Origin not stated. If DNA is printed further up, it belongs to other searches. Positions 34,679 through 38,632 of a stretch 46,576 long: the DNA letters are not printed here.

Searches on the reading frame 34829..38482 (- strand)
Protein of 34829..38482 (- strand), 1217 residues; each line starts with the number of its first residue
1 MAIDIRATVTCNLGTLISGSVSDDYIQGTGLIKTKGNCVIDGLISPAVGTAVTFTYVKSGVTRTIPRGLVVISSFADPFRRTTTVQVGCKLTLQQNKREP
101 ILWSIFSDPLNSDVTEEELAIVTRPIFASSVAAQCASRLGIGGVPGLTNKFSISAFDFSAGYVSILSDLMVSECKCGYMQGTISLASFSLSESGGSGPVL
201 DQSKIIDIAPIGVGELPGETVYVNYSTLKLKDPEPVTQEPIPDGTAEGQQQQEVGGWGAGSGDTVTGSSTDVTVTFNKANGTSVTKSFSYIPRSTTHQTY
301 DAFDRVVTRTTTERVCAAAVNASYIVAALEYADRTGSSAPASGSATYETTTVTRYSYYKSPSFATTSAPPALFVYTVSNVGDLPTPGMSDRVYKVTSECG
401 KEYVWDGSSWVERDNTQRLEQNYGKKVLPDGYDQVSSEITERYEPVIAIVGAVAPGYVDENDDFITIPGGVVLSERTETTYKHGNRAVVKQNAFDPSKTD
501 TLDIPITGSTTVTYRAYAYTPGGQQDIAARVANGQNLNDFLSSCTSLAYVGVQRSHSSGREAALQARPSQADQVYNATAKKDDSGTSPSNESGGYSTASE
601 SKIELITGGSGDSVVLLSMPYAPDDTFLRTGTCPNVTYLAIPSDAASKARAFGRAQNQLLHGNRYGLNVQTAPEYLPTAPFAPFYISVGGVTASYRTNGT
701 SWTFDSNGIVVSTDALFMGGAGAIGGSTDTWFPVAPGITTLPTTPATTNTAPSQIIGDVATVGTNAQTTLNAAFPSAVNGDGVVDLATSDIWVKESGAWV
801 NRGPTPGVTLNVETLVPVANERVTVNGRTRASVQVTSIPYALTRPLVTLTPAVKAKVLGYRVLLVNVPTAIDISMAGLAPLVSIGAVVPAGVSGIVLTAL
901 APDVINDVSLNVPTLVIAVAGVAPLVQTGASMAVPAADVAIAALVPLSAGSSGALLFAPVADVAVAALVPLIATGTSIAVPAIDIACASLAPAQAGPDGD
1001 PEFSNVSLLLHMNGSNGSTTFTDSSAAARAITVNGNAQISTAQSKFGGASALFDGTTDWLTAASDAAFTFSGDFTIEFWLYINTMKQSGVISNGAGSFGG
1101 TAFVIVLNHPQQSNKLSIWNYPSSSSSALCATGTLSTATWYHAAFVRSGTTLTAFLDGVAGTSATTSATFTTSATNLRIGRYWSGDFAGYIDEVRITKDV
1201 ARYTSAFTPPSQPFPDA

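Call 20: search_protein_families(library=phrogs, proteins=[window:34829-38482:-], max_evalue=0.01)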
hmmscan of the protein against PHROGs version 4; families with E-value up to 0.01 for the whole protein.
window:34829-38482:- (1217 aa): 9 families
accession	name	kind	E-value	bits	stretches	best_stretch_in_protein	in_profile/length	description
phrog_24074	-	unknown function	2.7e-52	179.1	1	998-1215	407-624/892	-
phrog_3545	-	unknown function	2.2e-45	156.2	1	990-1216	736-978/1115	-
phrog_13163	-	tail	3.3e-30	105.7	1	1027-1213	531-716/976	baseplate wedge subunit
phrog_18802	-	head and packaging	9.6e-22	76.4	1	1028-1211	822-1001/3007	virion structural protein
phrog_701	-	head and packaging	1.3e-21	75.2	1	1028-1212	4040-4220/6136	virion structural protein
phrog_1469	-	tail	1.1e-20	73.4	1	1017-1213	509-704/2607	baseplate wedge subunit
phrog_38322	-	unknown function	2.6e-19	70.5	1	999-1216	290-505/506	-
phrog_32294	-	tail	1.1e-17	63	1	1029-1211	425-604/2435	baseplate wedge subunit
phrog_14220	-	unknown function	2.9e-06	27.6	1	1005-1197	6-167/401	-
